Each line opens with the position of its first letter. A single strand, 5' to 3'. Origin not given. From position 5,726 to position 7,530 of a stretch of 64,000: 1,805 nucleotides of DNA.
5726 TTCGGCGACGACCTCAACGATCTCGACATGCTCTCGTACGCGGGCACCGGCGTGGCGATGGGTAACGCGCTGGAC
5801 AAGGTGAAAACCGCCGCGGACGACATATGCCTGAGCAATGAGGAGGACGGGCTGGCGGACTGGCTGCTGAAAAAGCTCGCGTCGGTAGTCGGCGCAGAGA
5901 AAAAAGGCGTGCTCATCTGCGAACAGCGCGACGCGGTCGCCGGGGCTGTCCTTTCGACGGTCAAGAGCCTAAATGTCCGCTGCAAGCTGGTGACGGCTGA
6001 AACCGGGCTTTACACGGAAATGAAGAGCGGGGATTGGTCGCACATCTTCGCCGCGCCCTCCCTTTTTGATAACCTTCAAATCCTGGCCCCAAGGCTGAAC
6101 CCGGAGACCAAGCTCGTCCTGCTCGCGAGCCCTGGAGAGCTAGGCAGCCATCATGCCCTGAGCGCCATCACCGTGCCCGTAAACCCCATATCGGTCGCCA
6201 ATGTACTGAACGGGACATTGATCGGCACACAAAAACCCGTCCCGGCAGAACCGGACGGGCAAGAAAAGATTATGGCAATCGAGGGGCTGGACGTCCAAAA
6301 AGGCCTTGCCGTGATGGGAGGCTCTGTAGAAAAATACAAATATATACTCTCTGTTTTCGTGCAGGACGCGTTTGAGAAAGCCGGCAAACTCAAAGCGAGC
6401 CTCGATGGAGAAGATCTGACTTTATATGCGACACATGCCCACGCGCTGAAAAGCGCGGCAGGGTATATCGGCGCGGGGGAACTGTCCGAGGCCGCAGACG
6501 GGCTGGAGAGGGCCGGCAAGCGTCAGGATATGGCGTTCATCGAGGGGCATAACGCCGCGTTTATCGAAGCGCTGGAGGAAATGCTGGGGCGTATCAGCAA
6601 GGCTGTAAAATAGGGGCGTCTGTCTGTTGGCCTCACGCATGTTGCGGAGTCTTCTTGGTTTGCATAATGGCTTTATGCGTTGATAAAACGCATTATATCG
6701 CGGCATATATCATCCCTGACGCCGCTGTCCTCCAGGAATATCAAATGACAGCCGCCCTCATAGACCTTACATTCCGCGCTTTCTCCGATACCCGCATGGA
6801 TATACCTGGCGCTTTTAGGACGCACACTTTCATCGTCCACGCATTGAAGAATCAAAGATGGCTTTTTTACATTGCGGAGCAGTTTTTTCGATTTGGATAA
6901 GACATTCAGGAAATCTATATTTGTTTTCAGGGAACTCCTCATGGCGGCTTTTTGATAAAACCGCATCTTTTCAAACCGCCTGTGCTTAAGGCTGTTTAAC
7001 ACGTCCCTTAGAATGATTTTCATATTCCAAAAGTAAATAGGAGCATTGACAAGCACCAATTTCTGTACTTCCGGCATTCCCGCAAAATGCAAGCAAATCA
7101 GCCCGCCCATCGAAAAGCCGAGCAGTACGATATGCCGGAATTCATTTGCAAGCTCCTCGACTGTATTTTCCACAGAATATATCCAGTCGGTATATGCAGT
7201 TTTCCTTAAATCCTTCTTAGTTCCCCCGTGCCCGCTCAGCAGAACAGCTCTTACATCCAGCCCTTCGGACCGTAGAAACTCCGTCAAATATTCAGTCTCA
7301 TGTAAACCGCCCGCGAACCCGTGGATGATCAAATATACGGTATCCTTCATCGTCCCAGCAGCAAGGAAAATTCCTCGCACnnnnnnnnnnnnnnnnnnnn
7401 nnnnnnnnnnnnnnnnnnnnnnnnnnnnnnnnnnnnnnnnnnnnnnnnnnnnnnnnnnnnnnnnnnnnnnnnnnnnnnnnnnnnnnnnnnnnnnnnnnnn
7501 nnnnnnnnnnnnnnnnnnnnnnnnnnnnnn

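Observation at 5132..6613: HAD-IIB (Cof-type) phosphatase fused to a degenerate receiver-like segment and an Hpt phosphotransfer domain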

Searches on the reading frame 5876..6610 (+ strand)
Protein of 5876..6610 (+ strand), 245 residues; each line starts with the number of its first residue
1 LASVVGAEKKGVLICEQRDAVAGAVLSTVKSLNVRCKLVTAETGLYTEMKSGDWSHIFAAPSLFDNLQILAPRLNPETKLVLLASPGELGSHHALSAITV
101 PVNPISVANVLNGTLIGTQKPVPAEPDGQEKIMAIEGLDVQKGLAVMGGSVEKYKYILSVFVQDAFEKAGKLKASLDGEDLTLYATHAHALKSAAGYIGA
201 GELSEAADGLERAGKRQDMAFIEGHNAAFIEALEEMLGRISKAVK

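Call 18: search_protein_representatives(protein=window:5876-6610:+)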
Query: 245 residues. Proteins with E-value up to 0.001 (for the whole library): 5093; up to 1e-10: 1071; up to 1e-30: 61. The best 150 are listed.
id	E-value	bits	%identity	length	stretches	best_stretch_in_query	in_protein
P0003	2.8e-72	259.2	56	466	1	2-244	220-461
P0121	6.4e-69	248.2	55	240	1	11-244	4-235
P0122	3.8e-58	213.0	50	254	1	6-245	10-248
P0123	1.3e-42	162.2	44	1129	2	133-240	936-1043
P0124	3.7e-41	157.4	42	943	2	120-243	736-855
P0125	8.6e-40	153.0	41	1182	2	129-243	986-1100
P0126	3.6e-39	150.9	39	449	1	1-244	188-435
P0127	4.5e-39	150.6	41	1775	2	132-241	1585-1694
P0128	4.3e-38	147.4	38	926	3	132-244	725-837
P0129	4.0e-37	144.2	41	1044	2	132-243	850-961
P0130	1.3e-35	139.3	39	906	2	133-244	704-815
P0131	2.4e-35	138.4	41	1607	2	130-244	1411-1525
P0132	4.0e-35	137.7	38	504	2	125-242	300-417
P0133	5.1e-35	137.4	41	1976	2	129-244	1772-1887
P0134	9.6e-35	136.5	39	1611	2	119-242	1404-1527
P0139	5.5e-34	134.0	40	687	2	129-241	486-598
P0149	5.3e-33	130.7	35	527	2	98-244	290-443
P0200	9.8e-30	120.1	37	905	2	1-117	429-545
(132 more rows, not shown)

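Call 19: search_protein_families(library=pfam, proteins=[P0121, P0122, P0126, P0123, P0124, P0125, P0132, P0200, P0149, P0139], max_evalue=0.001)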
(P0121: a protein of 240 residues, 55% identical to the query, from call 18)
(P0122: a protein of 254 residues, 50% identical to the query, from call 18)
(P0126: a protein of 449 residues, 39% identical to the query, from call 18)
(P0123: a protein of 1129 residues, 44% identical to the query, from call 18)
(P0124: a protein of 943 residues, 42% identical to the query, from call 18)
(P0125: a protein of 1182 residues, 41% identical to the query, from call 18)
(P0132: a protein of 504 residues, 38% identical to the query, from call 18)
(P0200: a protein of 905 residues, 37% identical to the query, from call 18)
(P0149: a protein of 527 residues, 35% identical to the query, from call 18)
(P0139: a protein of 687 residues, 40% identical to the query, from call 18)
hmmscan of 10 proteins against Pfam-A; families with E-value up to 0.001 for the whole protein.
P0121 (240 aa): 1 family
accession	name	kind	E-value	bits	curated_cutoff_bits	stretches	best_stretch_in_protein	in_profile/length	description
PF01627.28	Hpt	-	1e-08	35.7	24.6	1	148-231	2-81/84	Hpt domain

P0122 (254 aa): 1 family
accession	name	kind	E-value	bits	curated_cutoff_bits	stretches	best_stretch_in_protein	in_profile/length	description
PF01627.28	Hpt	-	3.1e-12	47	24.6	1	160-223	2-69/84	Hpt domain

P0126 (449 aa): 2 families
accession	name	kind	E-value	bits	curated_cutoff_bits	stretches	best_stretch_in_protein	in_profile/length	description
PF02518.31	HATPase_c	-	8.5e-19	68.5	26.4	1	46-181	1-110/111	Histidine kinase-, DNA gyrase B-, and HSP90-like ATPase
PF01627.28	Hpt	-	5.2e-08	33.5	24.6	1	348-413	2-67/84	Hpt domain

P0123 (1129 aa): 6 families
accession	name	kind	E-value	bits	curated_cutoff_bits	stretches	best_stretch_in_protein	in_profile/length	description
PF02518.31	HATPase_c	-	3.5e-26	92.3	26.4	1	534-649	1-110/111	Histidine kinase-, DNA gyrase B-, and HSP90-like ATPase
PF00072.30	Response_reg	-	7.3e-23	81.3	30.2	1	791-905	1-109/111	Response regulator receiver domain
PF00512.31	HisKA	-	2.4e-20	72.8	26.9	1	422-487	1-66/66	His Kinase A (phospho-acceptor) domain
PF01590.32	GAF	-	1.2e-11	45.7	22.4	1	262-405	3-133/133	GAF domain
PF01627.28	Hpt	-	2e-09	38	24.6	1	961-1042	3-80/84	Hpt domain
PF13185.12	GAF_2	-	2.8e-07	31.2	28.6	1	320-405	57-135/136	GAF domain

P0124 (943 aa): 4 families
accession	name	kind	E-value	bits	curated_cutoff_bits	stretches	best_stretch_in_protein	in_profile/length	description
PF02518.31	HATPase_c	-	2.1e-28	99.4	26.4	1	344-458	1-110/111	Histidine kinase-, DNA gyrase B-, and HSP90-like ATPase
PF00072.30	Response_reg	-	8.5e-23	81.1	30.2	1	601-716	1-110/111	Response regulator receiver domain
PF00512.31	HisKA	-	3e-19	69.3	26.9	1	232-297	1-66/66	His Kinase A (phospho-acceptor) domain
PF01627.28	Hpt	-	1.4e-08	35.3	24.6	1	769-847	2-76/84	Hpt domain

P0125 (1182 aa): 5 families
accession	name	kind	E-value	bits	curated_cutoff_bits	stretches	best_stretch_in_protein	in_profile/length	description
PF02518.31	HATPase_c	-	3.8e-26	92.1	26.4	1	592-706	1-110/111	Histidine kinase-, DNA gyrase B-, and HSP90-like ATPase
PF00072.30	Response_reg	-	8.6e-21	74.6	30.2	1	847-958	1-110/111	Response regulator receiver domain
PF00512.31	HisKA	-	3.8e-17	62.5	26.9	1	480-545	1-66/66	His Kinase A (phospho-acceptor) domain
PF01627.28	Hpt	-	1.3e-05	25.7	24.6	1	1013-1071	1-62/84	Hpt domain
PF23198.2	PDE8A_N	-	1.3e-05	25.6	29.6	1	872-945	38-115/147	PDE8A-like, N-terminal domain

P0132 (504 aa): 2 families
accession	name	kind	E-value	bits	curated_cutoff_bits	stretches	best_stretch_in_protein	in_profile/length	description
PF00072.30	Response_reg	-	1.1e-24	87.2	30.2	1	162-277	1-110/111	Response regulator receiver domain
PF01627.28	Hpt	-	0.00038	21.1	24.6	1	332-416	2-82/84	Hpt domain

P0200 (905 aa): 5 families
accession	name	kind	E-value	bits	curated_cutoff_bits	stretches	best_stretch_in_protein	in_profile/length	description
PF02518.31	HATPase_c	-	8.2e-28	97.5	26.4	1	307-421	1-109/111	Histidine kinase-, DNA gyrase B-, and HSP90-like ATPase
PF00072.30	Response_reg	-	1.4e-22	80.4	30.2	1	565-680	1-110/111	Response regulator receiver domain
PF00512.31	HisKA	-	1.4e-18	67.2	26.9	1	195-260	1-66/66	His Kinase A (phospho-acceptor) domain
PF01627.28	Hpt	-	2.3e-06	28.2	24.6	1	733-811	1-79/84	Hpt domain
PF08448.16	PAS_4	-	2.7e-05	24.8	23.1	1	62-174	1-107/110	PAS fold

P0149 (527 aa): 3 families
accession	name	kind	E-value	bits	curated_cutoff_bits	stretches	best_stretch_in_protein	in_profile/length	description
PF00072.30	Response_reg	-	1e-23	84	30.2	1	188-303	1-110/111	Response regulator receiver domain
PF02518.31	HATPase_c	-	8e-08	33.1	26.4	1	4-45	69-110/111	Histidine kinase-, DNA gyrase B-, and HSP90-like ATPase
PF01627.28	Hpt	-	5.4e-06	27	24.6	1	357-438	3-80/84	Hpt domain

P0139 (687 aa): 4 families
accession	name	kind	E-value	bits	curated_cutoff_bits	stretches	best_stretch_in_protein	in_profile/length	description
PF02518.31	HATPase_c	-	1e-24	87.6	26.4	1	97-212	1-110/111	Histidine kinase-, DNA gyrase B-, and HSP90-like ATPase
PF00072.30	Response_reg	-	3.7e-24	85.5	30.2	1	354-465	1-110/111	Response regulator receiver domain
PF01627.28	Hpt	-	1.1e-06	29.3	24.6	1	513-569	1-57/84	Hpt domain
PF00512.31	HisKA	-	2.4e-06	27.9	26.9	1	1-50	17-66/66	His Kinase A (phospho-acceptor) domain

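Call 21: find_encoding_contigs(protein=P0121, flank=8000, max_places=4)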
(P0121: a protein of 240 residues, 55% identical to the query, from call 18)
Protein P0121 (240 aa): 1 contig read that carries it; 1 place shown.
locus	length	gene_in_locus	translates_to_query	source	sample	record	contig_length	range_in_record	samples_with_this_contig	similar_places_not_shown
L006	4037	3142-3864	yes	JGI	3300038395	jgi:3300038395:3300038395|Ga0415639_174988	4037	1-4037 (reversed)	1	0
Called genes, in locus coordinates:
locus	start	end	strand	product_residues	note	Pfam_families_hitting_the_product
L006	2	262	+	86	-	?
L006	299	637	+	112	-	PF02033:RBFA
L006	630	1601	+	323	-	PF01368:DHH, PF02272:DHHA1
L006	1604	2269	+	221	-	PF01509:TruB_N, PF16198:TruB_C_2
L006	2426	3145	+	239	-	-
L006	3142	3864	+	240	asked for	PF01627:Hpt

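Call 22: find_encoding_contigs(protein=P0122, flank=8000, max_places=4)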
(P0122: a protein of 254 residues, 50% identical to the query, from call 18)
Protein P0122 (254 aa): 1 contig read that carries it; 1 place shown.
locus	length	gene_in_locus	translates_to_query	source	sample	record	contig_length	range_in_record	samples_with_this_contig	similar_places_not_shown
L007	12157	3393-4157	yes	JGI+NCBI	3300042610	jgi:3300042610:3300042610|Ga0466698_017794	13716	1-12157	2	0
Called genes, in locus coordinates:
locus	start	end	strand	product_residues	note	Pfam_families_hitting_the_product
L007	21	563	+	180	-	PF00583:Acetyltransf_1, PF13673:Acetyltransf_10 (faint), PF13508:Acetyltransf_7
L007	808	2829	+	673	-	PF02449:Glyco_hydro_42, PF08532:Glyco_hydro_42M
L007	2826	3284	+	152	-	PF00692:dUTPase, PF22769:DCD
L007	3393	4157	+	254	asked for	PF01627:Hpt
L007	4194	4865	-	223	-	PF00834:Ribul_P_3_epim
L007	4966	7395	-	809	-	PF00343:Phosphorylase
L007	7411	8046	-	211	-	-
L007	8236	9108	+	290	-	PF16138:DUF4846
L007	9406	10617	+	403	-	PF00226:DnaJ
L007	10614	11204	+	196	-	PF00149:Metallophos, PF12850:Metallophos_2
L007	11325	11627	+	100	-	-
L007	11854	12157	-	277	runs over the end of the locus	PF06831:H2TH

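Call 25: find_homologous_proteins(query=window:5876-6610:+, max_evalue=1e-10)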
Query window:5876-6610:+ (245 aa): 1 proteins with E <= 1e-10 among 1942 candidates.
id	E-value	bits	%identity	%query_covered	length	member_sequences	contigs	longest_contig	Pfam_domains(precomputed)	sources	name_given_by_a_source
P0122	1.2e-57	213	50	97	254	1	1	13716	PF01627.29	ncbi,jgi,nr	ncbi:MAG: Hpt domain-containing protein [Oscillospiraceae bacterium]|jgi:HPt (histidine-containing p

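Call 33: predict_structure(alignment_id=A2)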
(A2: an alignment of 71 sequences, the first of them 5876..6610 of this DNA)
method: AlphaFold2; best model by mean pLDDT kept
length: 245 residues; sequences in the alignment: 71
mean_pLDDT: 91.4   pTM: 0.59
mean pLDDT of the five models: 91.4, 91.1, 90.3, 90.0, 90.0
residues with pLDDT >= 90: 195; 70-90: 30; 50-70: 11; < 50: 9
segments of 3 or more residues with pLDDT < 50: 117-125
pLDDT, mean of each block of 10 residues (from residue 1): 92 96 98 97 91 95 91 92 89 81 95 66 53 92 91 92 97 98 98 98 98 98 98 98 91
secondary structure, 60 per line:
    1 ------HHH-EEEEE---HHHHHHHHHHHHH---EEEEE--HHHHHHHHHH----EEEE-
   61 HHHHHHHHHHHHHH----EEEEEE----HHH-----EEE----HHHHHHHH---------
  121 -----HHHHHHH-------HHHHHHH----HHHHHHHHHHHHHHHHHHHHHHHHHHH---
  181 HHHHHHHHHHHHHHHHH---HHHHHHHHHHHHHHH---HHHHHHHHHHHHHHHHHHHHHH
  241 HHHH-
elements in order: E11-15 H19-31 E35-39 H42-51 E56-59 H61-74 E79-84 E97-99 H104-111 H126-132 H140-146 H151-177 H181-197 H201-215 H219-244

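Call 43: find_related_loci(query=A3, collection=genome_contigs, flank=8000)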
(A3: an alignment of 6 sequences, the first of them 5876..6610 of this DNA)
Query A3 (245 aa) in genome_contigs; peptide patterns used: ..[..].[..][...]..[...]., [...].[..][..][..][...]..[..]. (x = any residue, [..] = any of these).
283 stretches matched a pattern; 18 encode a relative of the query (tblastn E <= 1e-3); 18 distinct loci.
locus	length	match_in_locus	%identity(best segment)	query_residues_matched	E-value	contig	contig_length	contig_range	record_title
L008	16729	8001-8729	55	1-244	3e-80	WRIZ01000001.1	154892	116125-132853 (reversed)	MAG: Oscillospiraceae bacterium isolate Nt197P3bin64 Ga0082212_10000061, whole genome shotgun sequence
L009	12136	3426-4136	50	8-245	2e-64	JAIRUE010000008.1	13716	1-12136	MAG: Oscillospiraceae bacterium isolate Cx337_bin19 k119_1394148, whole genome shotgun sequence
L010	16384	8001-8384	44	117-244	3e-27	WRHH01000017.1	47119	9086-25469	MAG: Synergistaceae bacterium isolate Nt197P3bin106 Ga0082212_10000762, whole genome shotgun sequence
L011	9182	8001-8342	45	130-244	3e-26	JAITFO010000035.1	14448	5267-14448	MAG: Candidatus Fibrimonadaceae bacterium isolate Nx346_bin45 k119_1810726, whole genome shotgun sequence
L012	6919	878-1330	38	101-244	2e-25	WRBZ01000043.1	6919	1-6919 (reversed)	MAG: Synergistaceae bacterium isolate Lab288P3bin103 Ga0123353_10046169, whole genome shotgun sequence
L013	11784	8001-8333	49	133-243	2e-25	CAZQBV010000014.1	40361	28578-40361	MAG TPA_asm: uncultured Christensenella sp. isolate SRP242652_co4_64 genome assembly, contig: NODE_541_length_40361_cov_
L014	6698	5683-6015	44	130-240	3e-24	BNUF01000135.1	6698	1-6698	Clostridia bacterium MS499-75 DNA, sequence135, whole genome shotgun sequence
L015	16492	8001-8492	32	88-244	2e-23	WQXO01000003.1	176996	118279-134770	MAG: Oscillospiraceae bacterium isolate Emb289P3bin19 Ga0123356_10000021, whole genome shotgun sequence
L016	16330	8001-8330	45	135-244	2e-22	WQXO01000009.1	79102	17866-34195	MAG: Oscillospiraceae bacterium isolate Emb289P3bin19 Ga0123356_10000147, whole genome shotgun sequence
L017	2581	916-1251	43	133-244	3e-22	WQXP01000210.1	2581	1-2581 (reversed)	MAG: Oscillospiraceae bacterium isolate Emb289P3bin33 Ga0123356_10117499, whole genome shotgun sequence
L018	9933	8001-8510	33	88-245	1e-21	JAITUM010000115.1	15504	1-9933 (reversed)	MAG: Candidatus Fibrimonadaceae bacterium isolate Spi319_bin2 k119_414344, whole genome shotgun sequence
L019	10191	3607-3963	40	127-245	1e-21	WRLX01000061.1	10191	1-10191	MAG: Oscillospiraceae bacterium isolate Th196P3bin48 Ga0099364_10015134, whole genome shotgun sequence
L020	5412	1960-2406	34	101-244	9e-21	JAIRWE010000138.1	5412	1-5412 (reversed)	MAG: Oscillospiraceae bacterium isolate Glo450_bin21 k119_1115944, whole genome shotgun sequence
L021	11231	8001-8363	42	126-243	3e-20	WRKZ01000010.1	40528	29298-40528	MAG: Oscillospiraceae bacterium isolate Th196P3bin137 Ga0099364_10001359, whole genome shotgun sequence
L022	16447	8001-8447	35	101-244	3e-20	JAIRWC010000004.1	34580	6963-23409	MAG: Oscillospiraceae bacterium isolate Glo450_bin1 k119_1042532, whole genome shotgun sequence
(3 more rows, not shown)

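Call 46: search_solved_structures(query=window:5876-6610:+, max_evalue=1, show_alignments=2)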
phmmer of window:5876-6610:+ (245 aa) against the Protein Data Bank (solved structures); distinct sequences matched with E-value up to 1: 2.
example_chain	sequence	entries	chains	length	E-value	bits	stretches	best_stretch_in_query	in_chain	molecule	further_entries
7c1i_A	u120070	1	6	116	0.037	16.8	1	152-220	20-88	Histidine kinase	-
1y6d_A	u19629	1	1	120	0.045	16.5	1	154-219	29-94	Phosphorelay protein luxU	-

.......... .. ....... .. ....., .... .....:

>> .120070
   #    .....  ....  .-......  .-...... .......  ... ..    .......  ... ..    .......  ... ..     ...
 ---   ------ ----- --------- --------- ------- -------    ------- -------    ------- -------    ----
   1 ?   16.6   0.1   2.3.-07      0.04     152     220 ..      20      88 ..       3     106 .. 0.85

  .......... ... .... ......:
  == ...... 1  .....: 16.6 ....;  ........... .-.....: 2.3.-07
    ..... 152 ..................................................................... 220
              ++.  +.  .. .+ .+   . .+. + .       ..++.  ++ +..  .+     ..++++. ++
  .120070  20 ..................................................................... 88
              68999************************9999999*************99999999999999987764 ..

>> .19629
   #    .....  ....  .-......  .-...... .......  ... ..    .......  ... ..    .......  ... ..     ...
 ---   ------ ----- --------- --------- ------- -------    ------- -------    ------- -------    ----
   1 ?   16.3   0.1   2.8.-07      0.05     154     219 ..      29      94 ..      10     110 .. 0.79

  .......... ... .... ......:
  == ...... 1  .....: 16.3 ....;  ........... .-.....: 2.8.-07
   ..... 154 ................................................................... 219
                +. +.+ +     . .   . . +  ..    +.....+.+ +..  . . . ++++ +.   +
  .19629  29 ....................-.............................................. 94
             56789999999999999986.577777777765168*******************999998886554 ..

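Call 56: find_related_loci(query=A3, collection=metagenome_contigs, flank=6000)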
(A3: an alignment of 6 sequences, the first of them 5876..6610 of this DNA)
Query A3 (245 aa) in metagenome_contigs; peptide patterns used: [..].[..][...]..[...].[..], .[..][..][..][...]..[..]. (x = any residue, [..] = any of these).
600 stretches matched a pattern (row limit reached: there are more); 52 encode a relative of the query (tblastn E <= 1e-3); 52 distinct loci.
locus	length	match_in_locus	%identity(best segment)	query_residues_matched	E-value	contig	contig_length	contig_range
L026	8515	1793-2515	64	1-245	5e-99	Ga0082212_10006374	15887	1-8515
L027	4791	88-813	63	1-245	1e-96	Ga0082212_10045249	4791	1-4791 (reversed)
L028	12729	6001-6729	55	1-244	6e-80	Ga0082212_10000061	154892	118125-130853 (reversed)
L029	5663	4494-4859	52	124-245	6e-35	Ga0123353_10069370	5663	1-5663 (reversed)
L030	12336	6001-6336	48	133-244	1e-28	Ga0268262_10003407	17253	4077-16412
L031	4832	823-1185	47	126-244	2e-28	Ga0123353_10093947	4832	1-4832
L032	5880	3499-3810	51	133-236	6e-28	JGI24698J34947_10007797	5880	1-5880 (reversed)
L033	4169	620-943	46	133-240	5e-28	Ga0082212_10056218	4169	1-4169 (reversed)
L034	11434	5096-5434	45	128-240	9e-28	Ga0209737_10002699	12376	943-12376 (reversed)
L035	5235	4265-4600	46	133-244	2e-27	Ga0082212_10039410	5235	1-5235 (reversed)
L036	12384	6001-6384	44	117-244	5e-27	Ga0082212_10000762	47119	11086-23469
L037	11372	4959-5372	44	119-240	1e-26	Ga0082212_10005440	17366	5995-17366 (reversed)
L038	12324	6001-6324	46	133-240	2e-26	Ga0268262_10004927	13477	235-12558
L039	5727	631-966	45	133-244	2e-26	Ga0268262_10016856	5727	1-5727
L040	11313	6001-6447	38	98-244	6e-26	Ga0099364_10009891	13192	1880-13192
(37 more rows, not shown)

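Call 60: search_protein_families(library=pfam, proteins=[L027:809-1924:-, L027:1925-2737:-, L027:2824-3585:-, L027:3604-4788:-], max_evalue=0.0001)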
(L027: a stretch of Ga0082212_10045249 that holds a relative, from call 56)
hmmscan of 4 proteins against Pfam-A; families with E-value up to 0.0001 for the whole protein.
L027:809-1924:- (371 aa): 2 families
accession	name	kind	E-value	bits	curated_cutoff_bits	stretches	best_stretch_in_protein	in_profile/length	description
PF04055.27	Radical_SAM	-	6.2e-15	56.2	29.5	1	7-120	3-119/166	Radical SAM superfamily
PF13353.11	Fer4_12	-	2.7e-05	24.9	22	0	7-95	11-102/137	4Fe-4S single cluster domain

L027:1925-2737:- (270 aa): 0 families

L027:2824-3585:- (253 aa): 1 family
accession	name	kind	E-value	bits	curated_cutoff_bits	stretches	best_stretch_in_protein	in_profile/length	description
PF00834.25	Ribul_P_3_epim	-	7.3e-63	212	21.1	1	37-235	2-198/198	Ribulose-phosphate 3 epimerase family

L027:3604-4788:- (394 aa): 1 family
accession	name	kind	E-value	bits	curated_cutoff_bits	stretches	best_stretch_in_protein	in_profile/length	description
PF00343.26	Phosphorylase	-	1.6e-164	549.4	27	1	2-390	325-713/713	Carbohydrate phosphorylase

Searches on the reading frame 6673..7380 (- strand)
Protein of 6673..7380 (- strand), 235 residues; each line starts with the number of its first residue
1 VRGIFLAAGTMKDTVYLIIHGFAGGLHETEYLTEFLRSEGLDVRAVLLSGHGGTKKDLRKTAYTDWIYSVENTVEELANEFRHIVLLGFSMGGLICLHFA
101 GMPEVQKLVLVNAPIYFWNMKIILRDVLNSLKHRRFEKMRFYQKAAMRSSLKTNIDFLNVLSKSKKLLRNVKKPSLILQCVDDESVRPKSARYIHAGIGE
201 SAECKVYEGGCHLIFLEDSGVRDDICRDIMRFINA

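Call 8: search_protein_families(library=pfam, proteins=[window:6673-7380:-], max_evalue=0.001)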
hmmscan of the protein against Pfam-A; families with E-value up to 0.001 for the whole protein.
window:6673-7380:- (235 aa): 4 families
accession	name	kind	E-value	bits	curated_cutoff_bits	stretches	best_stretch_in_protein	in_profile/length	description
PF00561.26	Abhydrolase_1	-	3.2e-17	63.5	25.8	1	17-115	4-106/245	alpha/beta hydrolase fold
PF12146.15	Hydrolase_4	-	5.3e-16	59.1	27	1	15-218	6-238/239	Serine aminopeptidase, S33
PF12697.13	Abhydrolase_6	-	1.5e-09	39.2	26.3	1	17-218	2-210/217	Alpha/beta hydrolase family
PF08840.17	BAAT_C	-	0.0003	21.3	20.9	1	82-191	22-132/210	BAAT / Acyl-CoA thioester hydrolase C terminal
